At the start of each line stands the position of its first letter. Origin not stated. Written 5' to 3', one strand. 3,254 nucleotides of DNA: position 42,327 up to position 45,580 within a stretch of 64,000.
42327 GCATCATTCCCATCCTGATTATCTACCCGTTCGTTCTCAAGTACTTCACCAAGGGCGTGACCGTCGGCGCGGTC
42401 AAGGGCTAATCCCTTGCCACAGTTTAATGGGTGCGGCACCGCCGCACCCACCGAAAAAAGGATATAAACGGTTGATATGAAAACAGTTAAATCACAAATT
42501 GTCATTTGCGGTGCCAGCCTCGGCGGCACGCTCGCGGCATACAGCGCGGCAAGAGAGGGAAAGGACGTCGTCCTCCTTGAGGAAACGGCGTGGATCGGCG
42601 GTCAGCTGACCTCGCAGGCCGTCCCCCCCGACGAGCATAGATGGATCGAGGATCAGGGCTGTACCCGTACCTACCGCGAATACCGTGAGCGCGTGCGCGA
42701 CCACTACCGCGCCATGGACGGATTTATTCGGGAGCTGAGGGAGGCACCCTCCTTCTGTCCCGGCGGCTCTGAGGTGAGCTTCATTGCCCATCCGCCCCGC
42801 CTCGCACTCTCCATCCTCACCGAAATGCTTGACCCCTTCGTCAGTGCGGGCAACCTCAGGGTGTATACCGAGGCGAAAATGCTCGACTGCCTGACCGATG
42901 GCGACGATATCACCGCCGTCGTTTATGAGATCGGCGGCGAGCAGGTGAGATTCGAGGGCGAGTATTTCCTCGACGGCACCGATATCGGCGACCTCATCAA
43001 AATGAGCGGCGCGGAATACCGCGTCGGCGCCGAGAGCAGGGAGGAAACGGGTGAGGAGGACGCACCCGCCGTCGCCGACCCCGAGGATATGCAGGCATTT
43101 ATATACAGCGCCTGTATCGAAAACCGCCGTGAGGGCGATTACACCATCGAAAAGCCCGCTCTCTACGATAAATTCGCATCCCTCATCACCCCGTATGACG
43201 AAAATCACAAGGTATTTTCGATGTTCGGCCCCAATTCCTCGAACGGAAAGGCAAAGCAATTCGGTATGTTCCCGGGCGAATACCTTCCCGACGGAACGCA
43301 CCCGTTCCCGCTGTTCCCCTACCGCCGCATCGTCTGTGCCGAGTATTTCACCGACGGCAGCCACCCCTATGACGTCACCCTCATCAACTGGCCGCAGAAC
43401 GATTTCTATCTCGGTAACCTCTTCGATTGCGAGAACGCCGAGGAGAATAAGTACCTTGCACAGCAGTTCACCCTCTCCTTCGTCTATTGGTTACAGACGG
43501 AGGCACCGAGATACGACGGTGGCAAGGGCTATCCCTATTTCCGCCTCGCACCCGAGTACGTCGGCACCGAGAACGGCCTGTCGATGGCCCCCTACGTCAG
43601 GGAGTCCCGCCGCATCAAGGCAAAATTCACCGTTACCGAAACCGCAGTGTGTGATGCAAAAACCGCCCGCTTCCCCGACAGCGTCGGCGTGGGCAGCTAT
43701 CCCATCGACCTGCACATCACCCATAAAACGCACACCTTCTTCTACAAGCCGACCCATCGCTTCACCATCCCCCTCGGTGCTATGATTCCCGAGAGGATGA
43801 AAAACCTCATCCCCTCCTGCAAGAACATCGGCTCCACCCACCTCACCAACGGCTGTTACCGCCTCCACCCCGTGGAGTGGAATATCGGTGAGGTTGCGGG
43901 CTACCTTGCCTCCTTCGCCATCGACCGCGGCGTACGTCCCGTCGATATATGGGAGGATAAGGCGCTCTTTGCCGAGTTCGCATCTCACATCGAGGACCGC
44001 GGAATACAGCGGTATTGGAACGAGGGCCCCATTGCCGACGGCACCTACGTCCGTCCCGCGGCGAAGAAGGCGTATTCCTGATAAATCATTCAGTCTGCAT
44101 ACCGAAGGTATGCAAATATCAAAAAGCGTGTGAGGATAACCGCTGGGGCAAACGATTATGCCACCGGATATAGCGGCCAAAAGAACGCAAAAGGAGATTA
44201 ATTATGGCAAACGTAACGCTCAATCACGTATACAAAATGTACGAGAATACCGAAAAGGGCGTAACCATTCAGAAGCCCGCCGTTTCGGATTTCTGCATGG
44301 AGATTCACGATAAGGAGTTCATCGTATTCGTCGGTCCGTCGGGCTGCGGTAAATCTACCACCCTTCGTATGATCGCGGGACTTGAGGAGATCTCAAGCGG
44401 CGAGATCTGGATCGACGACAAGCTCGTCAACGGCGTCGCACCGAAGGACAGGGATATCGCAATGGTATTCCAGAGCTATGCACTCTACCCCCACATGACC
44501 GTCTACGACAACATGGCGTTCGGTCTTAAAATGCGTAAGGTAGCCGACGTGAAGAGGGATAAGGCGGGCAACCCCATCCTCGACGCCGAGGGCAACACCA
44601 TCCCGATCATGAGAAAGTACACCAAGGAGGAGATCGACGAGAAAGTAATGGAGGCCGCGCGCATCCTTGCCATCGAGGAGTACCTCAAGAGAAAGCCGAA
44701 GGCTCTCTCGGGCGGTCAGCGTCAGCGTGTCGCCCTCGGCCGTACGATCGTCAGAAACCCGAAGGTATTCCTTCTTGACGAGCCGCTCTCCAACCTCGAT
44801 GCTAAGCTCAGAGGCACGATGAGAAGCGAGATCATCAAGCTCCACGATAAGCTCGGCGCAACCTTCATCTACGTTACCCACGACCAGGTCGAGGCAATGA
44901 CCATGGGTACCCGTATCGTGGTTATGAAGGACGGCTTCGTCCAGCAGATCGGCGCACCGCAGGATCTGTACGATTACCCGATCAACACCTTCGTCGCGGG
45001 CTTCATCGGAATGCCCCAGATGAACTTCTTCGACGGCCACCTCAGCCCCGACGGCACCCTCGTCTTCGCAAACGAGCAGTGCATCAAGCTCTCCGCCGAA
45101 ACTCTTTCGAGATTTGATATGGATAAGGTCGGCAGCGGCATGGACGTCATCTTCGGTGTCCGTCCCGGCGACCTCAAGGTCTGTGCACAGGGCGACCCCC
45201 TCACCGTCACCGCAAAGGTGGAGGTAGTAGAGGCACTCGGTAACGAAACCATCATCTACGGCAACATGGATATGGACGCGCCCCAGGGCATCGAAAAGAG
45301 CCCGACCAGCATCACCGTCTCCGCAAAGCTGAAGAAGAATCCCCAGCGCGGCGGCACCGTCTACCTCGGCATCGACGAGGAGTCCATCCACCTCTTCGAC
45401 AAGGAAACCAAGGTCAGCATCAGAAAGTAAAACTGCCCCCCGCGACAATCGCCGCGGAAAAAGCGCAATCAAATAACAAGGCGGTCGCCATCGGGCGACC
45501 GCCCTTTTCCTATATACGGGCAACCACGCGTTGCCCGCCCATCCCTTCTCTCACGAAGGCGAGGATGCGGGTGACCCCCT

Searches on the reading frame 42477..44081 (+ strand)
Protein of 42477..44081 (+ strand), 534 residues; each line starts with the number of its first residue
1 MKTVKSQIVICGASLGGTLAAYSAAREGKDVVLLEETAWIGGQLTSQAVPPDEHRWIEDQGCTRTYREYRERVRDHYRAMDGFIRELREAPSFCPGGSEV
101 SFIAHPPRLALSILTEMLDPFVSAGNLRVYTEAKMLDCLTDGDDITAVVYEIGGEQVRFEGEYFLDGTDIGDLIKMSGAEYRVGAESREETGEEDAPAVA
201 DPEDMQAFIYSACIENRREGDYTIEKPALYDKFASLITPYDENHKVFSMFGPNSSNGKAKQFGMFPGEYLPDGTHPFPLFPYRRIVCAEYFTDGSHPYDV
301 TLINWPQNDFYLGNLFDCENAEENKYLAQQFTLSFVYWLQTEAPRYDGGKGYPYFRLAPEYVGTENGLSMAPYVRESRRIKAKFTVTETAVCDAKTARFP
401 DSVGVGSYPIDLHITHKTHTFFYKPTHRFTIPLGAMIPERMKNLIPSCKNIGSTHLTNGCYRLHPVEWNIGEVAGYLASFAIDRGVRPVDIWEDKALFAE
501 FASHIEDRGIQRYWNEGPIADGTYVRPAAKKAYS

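Call 19: search_protein_families(library=pfam, proteins=[window:42477-44081:+], max_evalue=0.001)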
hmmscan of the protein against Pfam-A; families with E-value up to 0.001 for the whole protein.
window:42477-44081:+ (534 aa): 2 families
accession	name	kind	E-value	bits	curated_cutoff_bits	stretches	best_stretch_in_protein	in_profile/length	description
PF12831.13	FAD_oxidored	-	4.8e-93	313.1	27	1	8-491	2-407/416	FAD dependent oxidoreductase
PF13450.12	NAD_binding_8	-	4.3e-06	27.4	21.9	1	10-51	1-42/68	NAD(P)-binding Rossmann-like domain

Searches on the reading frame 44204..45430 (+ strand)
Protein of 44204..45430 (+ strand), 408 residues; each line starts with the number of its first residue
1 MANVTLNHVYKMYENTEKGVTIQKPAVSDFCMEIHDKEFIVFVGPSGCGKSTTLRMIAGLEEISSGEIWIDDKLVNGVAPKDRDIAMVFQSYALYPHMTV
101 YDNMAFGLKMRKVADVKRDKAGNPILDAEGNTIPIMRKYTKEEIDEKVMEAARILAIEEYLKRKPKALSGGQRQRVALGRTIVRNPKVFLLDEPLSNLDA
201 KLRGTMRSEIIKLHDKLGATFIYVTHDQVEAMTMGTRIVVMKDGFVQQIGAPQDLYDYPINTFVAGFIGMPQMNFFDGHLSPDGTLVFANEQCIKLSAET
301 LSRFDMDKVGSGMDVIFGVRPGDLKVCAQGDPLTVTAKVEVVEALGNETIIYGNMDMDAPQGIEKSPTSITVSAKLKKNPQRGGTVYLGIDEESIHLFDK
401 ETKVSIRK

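Call 19: search_protein_families(library=pfam, proteins=[window:44204-45430:+], max_evalue=0.001)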
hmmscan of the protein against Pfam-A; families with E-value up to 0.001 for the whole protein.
window:44204-45430:+ (408 aa): 6 families
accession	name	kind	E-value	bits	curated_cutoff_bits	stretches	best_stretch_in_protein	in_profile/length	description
PF00005.33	ABC_tran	-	1.7e-30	106.9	25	1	30-195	4-136/137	ABC transporter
PF17912.7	OB_MalK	-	7.2e-09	36.8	27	1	269-323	1-52/53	MalK OB fold domain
PF13304.12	AAA_21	-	3.9e-07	30.9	27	0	96-228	151-300/304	AAA domain, putative AbiEii toxin, Type IV TA system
PF02463.25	SMC_N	-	0.00013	22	40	0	140-237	109-208/220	RecF/RecN/SMC N terminal domain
PF08402.16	TOBE_2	-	0.00023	21.7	21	0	318-398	2-76/76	TOBE domain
PF03215.21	Rad17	-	0.00024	21.5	23.8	1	32-104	40-112/186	Rad17 P-loop domain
